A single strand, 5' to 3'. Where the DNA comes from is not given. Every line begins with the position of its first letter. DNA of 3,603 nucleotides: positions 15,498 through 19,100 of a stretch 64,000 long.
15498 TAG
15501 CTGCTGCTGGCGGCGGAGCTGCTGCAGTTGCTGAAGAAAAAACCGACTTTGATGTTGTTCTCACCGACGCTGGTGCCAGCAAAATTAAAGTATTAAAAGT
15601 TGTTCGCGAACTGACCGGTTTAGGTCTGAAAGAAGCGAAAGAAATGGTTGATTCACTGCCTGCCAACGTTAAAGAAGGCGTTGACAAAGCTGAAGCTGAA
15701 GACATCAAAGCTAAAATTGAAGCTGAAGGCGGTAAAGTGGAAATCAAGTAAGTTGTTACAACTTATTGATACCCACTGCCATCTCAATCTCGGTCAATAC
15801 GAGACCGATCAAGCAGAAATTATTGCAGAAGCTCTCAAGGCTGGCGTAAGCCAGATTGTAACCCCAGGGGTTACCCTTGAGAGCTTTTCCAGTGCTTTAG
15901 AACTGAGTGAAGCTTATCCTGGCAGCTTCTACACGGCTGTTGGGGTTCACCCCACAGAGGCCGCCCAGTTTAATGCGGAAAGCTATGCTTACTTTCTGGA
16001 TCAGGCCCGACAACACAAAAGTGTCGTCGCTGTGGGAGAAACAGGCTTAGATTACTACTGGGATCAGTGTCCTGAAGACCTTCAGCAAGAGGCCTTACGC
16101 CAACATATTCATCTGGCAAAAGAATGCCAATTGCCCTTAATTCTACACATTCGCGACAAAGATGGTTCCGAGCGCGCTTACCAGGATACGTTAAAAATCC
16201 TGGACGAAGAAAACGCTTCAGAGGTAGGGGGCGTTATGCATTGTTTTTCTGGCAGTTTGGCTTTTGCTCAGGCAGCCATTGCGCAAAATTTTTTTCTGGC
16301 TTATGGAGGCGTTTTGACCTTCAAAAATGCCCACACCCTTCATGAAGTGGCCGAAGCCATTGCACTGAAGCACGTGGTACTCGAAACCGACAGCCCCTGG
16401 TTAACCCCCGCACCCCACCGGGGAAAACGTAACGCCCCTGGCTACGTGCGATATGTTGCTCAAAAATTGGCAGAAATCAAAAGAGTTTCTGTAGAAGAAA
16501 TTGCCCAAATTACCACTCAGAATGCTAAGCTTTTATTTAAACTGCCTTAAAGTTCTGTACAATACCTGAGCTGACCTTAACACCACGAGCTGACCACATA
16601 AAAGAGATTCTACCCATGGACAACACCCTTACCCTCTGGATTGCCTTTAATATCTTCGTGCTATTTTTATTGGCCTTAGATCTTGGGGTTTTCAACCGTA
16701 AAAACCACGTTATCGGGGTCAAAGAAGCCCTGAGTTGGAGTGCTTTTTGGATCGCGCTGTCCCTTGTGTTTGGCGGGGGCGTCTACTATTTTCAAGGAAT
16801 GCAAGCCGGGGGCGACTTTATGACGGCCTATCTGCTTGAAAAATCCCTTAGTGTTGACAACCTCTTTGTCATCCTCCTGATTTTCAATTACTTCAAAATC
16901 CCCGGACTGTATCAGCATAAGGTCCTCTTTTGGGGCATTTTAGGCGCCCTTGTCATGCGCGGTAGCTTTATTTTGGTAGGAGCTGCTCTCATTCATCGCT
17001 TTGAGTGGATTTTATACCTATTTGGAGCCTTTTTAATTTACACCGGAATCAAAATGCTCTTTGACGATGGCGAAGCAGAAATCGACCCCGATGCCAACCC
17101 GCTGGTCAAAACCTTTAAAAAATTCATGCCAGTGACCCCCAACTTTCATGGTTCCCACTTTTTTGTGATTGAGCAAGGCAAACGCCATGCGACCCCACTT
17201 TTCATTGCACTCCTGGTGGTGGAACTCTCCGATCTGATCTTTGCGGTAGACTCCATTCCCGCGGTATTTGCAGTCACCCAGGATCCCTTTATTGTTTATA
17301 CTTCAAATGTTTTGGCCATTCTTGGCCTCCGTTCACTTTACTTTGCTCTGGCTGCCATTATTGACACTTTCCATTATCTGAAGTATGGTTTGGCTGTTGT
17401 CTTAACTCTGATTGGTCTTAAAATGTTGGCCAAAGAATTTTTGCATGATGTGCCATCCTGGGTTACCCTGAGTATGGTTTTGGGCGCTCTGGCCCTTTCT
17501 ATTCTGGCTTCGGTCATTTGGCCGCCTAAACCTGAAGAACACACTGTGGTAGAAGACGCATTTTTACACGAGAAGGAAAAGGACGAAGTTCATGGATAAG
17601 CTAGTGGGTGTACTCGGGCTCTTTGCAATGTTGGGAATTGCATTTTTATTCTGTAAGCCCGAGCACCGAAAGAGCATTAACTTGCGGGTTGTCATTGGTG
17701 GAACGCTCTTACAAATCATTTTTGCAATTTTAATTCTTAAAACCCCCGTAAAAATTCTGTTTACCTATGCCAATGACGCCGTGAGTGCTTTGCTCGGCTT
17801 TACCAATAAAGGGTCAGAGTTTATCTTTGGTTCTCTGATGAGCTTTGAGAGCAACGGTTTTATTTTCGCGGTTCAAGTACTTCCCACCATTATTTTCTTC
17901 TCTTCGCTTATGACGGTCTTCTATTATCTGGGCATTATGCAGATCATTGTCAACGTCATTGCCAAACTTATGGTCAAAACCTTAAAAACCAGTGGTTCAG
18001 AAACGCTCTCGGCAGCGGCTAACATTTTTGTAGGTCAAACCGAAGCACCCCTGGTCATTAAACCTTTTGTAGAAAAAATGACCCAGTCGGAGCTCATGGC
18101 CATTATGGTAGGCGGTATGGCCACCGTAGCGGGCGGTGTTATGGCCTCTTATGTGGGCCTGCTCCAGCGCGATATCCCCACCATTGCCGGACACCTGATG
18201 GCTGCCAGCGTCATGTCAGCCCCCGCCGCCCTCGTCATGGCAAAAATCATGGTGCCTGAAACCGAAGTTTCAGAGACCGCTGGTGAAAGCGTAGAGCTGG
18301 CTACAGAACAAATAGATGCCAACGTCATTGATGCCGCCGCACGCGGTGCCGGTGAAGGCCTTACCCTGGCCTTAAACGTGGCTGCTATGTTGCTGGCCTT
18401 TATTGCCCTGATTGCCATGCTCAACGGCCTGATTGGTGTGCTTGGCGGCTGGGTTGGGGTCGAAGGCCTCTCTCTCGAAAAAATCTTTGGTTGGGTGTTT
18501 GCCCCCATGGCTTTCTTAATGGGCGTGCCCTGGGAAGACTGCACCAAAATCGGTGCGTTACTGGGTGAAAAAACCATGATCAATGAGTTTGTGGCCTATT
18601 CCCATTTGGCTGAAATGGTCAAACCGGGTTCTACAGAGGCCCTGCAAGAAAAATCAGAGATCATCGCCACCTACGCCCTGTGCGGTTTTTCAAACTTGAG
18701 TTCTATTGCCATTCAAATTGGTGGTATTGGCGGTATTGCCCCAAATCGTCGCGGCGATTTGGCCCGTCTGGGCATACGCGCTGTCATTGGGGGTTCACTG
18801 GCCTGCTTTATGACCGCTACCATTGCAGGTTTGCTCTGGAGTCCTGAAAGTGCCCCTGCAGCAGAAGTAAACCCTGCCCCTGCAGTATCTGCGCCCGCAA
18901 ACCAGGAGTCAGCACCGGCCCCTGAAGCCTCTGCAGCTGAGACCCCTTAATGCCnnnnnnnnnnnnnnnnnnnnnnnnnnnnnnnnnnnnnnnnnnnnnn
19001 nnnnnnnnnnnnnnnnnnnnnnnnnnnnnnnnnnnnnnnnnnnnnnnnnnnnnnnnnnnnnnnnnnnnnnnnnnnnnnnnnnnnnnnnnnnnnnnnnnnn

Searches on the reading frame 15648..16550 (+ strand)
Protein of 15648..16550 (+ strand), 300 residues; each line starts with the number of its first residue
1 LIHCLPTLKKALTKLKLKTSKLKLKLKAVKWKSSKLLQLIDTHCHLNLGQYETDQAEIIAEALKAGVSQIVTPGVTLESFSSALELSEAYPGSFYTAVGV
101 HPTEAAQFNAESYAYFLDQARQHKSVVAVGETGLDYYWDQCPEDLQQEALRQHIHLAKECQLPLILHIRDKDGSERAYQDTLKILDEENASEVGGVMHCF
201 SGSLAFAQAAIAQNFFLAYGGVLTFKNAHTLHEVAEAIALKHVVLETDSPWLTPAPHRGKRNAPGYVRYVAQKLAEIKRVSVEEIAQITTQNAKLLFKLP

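Call 67: search_protein_families(library=pfam, proteins=[window:15648-16550:+])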
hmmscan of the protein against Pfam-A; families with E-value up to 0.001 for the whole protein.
window:15648-16550:+ (300 aa): 1 family
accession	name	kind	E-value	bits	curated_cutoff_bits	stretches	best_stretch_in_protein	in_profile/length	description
PF01026.27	TatD_DNase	-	9.4e-83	277.9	27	1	40-298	1-253/253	TatD related DNase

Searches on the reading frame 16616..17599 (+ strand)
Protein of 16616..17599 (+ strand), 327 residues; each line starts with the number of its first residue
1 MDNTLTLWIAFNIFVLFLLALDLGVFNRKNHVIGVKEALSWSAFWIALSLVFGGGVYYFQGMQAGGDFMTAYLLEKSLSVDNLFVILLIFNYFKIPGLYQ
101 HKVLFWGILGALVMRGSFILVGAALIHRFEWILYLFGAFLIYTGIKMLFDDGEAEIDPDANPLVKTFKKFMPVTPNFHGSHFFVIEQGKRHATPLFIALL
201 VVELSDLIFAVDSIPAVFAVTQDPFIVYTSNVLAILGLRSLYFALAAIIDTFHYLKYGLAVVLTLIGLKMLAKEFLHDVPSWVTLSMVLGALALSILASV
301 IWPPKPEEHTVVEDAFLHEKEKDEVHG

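Call 67: search_protein_families(library=pfam, proteins=[window:16616-17599:+])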
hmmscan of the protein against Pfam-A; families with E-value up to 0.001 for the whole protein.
window:16616-17599:+ (327 aa): 2 families
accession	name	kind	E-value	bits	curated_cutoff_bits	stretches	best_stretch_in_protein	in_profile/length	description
PF03741.22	TerC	-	3.2e-56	190.3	27.8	1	70-273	2-177/178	Integral membrane protein TerC family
PF04332.21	DUF475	-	0.00022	21.6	27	1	196-301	182-288/293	Protein of unknown function (DUF475)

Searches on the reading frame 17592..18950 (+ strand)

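Call 67: search_protein_families(library=pfam, proteins=[window:17592-18950:+])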
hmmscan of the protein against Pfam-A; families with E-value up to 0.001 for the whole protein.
window:17592-18950:+ (452 aa): 3 families
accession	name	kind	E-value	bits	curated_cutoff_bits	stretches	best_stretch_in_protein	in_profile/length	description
PF07662.18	Nucleos_tra2_C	-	1.2e-83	280.4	32.3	1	201-413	1-213/213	Na+ dependent nucleoside transporter C-terminus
PF01773.25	Nucleos_tra2_N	-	3.4e-19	69.6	27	1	8-82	1-74/74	Na+ dependent nucleoside transporter N-terminus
PF07670.19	Gate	-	1.3e-16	61.4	29.6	1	94-191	2-101/104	Nucleoside recognition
